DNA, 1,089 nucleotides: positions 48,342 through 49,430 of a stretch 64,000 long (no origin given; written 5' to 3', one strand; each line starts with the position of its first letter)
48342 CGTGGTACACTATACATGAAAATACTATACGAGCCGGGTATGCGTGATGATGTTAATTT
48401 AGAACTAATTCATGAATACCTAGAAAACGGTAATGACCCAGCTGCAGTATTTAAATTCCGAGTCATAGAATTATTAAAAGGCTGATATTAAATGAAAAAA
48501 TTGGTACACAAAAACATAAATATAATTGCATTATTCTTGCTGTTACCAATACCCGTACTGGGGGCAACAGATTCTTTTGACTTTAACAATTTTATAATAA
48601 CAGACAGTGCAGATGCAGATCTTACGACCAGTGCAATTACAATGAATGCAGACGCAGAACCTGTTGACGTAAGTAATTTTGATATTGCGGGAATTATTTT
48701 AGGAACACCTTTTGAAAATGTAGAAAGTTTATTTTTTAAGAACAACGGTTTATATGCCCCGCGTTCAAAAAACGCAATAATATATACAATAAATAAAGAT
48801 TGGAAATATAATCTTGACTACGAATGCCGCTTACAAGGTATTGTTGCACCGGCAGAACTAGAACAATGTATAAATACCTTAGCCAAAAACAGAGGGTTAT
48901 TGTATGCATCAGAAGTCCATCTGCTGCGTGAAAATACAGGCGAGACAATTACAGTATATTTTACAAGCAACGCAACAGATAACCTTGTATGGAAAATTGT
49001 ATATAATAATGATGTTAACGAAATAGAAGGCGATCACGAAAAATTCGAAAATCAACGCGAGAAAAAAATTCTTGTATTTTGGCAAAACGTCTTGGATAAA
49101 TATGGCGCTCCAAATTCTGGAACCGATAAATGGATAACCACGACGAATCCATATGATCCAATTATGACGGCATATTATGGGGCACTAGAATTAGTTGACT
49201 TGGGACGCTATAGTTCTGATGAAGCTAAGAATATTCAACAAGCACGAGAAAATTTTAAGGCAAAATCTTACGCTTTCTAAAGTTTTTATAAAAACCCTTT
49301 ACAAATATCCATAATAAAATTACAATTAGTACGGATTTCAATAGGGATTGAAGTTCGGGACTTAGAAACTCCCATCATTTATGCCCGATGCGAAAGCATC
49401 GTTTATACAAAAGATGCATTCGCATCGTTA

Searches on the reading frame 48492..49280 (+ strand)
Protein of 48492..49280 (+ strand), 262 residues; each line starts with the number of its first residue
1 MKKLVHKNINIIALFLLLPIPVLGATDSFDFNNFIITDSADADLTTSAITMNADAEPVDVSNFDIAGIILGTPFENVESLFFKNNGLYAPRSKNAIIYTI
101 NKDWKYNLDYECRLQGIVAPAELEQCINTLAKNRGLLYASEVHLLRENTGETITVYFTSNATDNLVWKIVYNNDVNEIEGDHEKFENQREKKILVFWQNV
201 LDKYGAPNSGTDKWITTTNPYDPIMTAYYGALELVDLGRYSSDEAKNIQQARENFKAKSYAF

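Call 12: search_protein_families(library=pfam, proteins=[window:48492-49280:+], max_evalue=0.001)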
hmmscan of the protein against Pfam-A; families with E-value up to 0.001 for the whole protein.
window:48492-49280:+ (262 aa): 0 families

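Call 13: find_encoding_contigs(protein=window:48492-49280:+, flank=3000, max_places=10)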
Protein window:48492-49280:+ (262 aa): 10 contigs read that carry it; 7 places shown.
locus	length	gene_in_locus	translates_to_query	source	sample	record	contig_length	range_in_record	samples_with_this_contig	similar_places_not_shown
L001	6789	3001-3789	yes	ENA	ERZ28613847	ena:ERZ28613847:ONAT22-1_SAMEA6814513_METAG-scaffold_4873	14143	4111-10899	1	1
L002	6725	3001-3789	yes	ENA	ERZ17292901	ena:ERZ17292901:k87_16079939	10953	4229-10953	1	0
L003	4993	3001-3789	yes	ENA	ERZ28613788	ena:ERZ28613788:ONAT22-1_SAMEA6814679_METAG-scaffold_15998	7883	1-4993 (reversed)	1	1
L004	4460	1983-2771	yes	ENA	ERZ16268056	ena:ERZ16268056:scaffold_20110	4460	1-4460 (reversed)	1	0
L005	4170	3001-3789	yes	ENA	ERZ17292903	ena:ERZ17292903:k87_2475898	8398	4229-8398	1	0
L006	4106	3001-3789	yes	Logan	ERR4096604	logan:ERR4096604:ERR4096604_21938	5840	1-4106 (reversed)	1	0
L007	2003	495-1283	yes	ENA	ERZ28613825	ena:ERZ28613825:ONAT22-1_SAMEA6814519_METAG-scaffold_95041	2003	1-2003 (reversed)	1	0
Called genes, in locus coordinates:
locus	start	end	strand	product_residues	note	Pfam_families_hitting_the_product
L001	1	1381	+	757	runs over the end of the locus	PF07244:POTRA (weak), PF08478:POTRA_1 (faint), PF07244:POTRA, PF01103:Omp85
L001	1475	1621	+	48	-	-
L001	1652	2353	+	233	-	-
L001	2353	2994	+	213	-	-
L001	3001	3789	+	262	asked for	-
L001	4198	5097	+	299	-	PF05045:RgpF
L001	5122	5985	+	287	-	PF05045:RgpF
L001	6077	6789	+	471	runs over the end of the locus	PF00535:Glycos_transf_2, PF10111:Glyco_tranf_2_2, PF13641:Glyco_tranf_2_3, PF08795:DUF1796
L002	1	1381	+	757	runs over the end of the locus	PF07244:POTRA (weak), PF08478:POTRA_1 (faint), PF07244:POTRA, PF01103:Omp85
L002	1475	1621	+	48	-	-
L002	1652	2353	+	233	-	-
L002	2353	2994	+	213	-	-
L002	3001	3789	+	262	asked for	-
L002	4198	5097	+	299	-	PF05045:RgpF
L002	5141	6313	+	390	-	PF14307:Glyco_tran_WbsX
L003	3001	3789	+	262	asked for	-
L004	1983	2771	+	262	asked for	-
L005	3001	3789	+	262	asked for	-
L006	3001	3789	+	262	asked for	-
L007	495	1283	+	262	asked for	-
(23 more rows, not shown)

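Call 15: find_homologous_proteins(query=window:48492-49280:+)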
Query window:48492-49280:+ (262 aa): 781 proteins with E <= 0.001 among 1571 candidates; the best 120 are listed.
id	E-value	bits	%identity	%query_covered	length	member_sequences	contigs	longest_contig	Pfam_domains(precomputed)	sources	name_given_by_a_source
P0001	1.5e-171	587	99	100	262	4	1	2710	-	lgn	-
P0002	1.6e-129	449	74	100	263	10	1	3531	-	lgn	-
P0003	2.8e-129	448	77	95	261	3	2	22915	-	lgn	-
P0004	2.0e-127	442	75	100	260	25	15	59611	-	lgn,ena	-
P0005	2.6e-127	442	77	94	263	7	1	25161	-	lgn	-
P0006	5.5e-127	441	76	96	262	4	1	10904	-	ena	-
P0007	1.7e-126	439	73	96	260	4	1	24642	-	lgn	-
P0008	1.6e-125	436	74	96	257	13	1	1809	-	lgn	-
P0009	1.9e-124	432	75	96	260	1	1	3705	-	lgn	-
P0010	7.4e-124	430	76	91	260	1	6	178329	-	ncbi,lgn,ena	-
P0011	9.7e-124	430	72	97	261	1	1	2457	-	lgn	-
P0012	1.1e-123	430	70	100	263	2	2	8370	-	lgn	-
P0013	4.2e-123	428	73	95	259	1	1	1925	-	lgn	-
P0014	9.4e-123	427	72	98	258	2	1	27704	-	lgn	-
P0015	1.3e-122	426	73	96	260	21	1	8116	-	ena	-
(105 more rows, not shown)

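Call 18: find_related_loci(query=A1, collection=genome_contigs, flank=3000)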
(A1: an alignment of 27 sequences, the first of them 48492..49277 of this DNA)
Query A1 (262 aa) in genome_contigs; peptide patterns used: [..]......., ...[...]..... (x = any residue, [..] = any of these).
464 stretches matched a pattern; 257 encode a relative of the query (tblastn E <= 1e-3); the best 80 are kept; 80 distinct loci.
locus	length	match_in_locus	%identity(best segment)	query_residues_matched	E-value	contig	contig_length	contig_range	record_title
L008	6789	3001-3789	73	1-262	2e-135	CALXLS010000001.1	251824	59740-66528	MAG: uncultured Alphaproteobacteria bacterium isolate BRZ_DL__bin85 genome assembly, contig: BRZ_DL__NODE_34_length_2518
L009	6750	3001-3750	76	14-262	4e-133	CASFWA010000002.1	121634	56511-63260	uncultured proteobacterium isolate A86_L4_360360_idba_bin.28 genome assembly, contig: A86_L4_360360_idba_bin.28.fa_scaff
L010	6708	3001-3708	79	27-262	1e-132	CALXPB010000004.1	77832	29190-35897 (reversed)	MAG: uncultured Alphaproteobacteria bacterium isolate BRZ_R__bin77 genome assembly, contig: BRZ_R__NODE_482_length_77832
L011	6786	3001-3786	69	3-262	8e-130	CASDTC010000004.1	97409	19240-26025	uncultured proteobacterium isolate T11_L1_319319_idba_bin.126 genome assembly, contig: T11_L1_319319_idba_bin.126.fa_sca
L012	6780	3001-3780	71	8-262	3e-129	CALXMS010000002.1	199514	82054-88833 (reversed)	MAG: uncultured Alphaproteobacteria bacterium isolate BRZ_MB__bin43 genome assembly, contig: BRZ_MB__NODE_84_length_1995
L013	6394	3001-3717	76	24-262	3e-129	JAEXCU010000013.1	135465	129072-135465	MAG: Proteobacteria bacterium isolate OH_HBB_125 k127_290483, whole genome shotgun sequence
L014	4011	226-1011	71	5-262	2e-129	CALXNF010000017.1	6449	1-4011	MAG: uncultured Alphaproteobacteria bacterium isolate E02__bin305 genome assembly, contig: E02__k127_4390384, whole geno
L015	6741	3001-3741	72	16-262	1e-127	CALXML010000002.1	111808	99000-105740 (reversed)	MAG: uncultured Alphaproteobacteria bacterium isolate BRZ_KL__bin36 genome assembly, contig: BRZ_KL__NODE_125_length_111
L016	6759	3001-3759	71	11-262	8e-128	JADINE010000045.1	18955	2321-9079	MAG: Candidatus Enterousia excrementavium isolate B1-16210 B1M03__C449425_L18955_SRR9113712, whole genome shotgun sequen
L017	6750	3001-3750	74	14-262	1e-127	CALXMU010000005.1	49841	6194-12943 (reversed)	MAG: uncultured Alphaproteobacteria bacterium isolate BRZ_MD__bin57 genome assembly, contig: BRZ_MD__NODE_688_length_498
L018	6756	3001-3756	72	11-262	2e-127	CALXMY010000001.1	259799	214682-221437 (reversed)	MAG: uncultured Alphaproteobacteria bacterium isolate BRZ_RP__bin67 genome assembly, contig: BRZ_RP__NODE_21_length_2597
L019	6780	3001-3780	70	1-262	3e-127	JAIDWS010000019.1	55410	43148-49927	MAG: Alphaproteobacteria bacterium isolate SC0372_S2_6 SC0372_S2_6_contig_19, whole genome shotgun sequence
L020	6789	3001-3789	70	1-262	7e-127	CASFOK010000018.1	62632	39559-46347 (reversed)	uncultured proteobacterium isolate SI.B28.metabat-bins.76 genome assembly, contig: SI.B28.metabat-bins.76.fa_k141_415063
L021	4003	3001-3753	70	12-262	2e-127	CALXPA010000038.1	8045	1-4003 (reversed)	MAG: uncultured Alphaproteobacteria bacterium isolate BRZ_SB__bin57 genome assembly, contig: BRZ_SB__NODE_15643_length_8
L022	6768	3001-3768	70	8-262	1e-126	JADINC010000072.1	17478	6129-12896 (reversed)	MAG: Candidatus Enterousia avistercoris isolate 8207 D5M67__C345275_L17478_SRR9113728, whole genome shotgun sequence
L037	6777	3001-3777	69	6-262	2e-124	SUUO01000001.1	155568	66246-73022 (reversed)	MAG: Alphaproteobacteria bacterium isolate SIG48 NODE_451_length_155568_cov_2.099600, whole genome shotgun sequence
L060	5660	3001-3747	68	11-262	5e-120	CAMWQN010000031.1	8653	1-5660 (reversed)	MAG TPA_asm: uncultured Rickettsiales bacterium isolate SRR14411243_bin.1_metawrap_v1.3_MAG genome assembly, contig: NOD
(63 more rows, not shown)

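Call 70: search_protein_families(library=pfam, proteins=[L189:1395-2309:+, L037:4664-5107:-, L060:4369-4716:-, L037:4370-4648:-, window:48492-49280:+], max_evalue=0.01)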
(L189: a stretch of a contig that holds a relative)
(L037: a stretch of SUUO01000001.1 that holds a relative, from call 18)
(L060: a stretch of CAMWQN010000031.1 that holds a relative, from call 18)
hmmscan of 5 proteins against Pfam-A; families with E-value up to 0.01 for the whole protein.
L189:1395-2309:+ (305 aa): 3 families
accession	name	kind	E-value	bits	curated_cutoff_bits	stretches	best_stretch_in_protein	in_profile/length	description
PF00535.33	Glycos_transf_2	-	1e-42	146.4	23.3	1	8-147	1-145/168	Glycosyl transferase family 2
PF13641.12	Glyco_tranf_2_3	-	6.9e-15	56.1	27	1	5-121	1-121/230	Glycosyltransferase like family 2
PF10111.15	Glyco_tranf_2_2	-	5.4e-13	49.5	27.3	1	8-110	1-111/276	Glycosyltransferase like family 2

L037:4664-5107:- (147 aa): 0 families

L060:4369-4716:- (115 aa): 0 families

L037:4370-4648:- (92 aa): 1 family
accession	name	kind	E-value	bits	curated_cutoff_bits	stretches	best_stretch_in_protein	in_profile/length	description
PF04942.19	CC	-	0.0017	18.8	20.6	0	24-34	19-29/34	CC domain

window:48492-49280:+ (262 aa): 0 families
